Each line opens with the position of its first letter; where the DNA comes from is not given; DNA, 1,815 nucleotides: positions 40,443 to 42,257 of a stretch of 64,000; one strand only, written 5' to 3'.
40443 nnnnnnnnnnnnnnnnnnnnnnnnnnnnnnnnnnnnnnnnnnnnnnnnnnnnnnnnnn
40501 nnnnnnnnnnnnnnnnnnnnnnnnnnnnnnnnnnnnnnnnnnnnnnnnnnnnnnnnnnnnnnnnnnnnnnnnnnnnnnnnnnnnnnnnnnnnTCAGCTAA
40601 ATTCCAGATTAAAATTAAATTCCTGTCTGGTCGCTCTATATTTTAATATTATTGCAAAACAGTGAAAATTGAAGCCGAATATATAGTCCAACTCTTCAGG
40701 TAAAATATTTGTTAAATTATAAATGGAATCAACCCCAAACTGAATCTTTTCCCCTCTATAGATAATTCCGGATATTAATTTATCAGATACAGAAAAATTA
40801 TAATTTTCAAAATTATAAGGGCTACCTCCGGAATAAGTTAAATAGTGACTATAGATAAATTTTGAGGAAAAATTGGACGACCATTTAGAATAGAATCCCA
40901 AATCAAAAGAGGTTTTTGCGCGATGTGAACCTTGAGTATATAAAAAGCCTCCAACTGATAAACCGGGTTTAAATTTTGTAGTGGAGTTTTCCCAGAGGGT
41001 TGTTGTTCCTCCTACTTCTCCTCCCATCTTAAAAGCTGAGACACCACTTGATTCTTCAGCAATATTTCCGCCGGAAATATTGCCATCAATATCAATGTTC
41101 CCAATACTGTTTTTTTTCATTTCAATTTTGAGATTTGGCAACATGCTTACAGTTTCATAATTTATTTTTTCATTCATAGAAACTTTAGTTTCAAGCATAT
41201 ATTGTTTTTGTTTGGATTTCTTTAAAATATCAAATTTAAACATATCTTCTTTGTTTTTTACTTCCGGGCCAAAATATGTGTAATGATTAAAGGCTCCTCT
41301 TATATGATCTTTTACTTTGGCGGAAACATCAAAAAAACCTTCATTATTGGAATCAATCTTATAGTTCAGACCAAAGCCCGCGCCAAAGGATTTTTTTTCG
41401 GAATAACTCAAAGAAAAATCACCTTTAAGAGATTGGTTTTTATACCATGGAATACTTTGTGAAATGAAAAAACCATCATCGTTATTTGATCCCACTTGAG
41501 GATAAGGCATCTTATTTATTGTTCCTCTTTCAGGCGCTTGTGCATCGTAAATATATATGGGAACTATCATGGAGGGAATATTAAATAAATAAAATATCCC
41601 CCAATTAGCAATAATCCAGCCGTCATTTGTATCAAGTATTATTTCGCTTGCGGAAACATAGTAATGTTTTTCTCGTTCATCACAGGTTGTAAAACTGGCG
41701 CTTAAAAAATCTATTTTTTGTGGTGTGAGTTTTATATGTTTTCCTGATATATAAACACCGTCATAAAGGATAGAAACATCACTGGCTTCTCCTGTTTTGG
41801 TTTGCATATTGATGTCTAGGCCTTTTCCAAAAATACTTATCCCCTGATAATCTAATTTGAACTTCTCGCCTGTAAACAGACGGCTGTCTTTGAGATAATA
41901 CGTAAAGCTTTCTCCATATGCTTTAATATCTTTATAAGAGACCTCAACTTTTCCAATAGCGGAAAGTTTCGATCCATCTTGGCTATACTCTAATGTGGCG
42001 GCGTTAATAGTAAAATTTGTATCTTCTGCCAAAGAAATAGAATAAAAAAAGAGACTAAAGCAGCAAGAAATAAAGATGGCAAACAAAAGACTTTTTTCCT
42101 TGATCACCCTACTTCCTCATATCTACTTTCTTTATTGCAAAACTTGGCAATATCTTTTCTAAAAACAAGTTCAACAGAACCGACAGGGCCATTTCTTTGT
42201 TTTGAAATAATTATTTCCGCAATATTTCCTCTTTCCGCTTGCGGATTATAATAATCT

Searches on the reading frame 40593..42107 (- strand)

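Call 8: search_protein_families(library=ncbifam, proteins=[window:40593-42107:-], max_evalue=0.001)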
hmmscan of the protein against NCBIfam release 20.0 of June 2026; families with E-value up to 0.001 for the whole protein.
window:40593-42107:- (504 aa): 2 families
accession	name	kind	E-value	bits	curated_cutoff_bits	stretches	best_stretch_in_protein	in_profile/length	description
NF003358.0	PRK04423.1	equivalog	2.8e-06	25.8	944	1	134-278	162-306/799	LPS-assembly protein LptD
TIGR04409.1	LptC_YrbK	equivalog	6.4e-06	25.8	38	1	30-106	89-170/180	LPS export ABC transporter periplasmic protein LptC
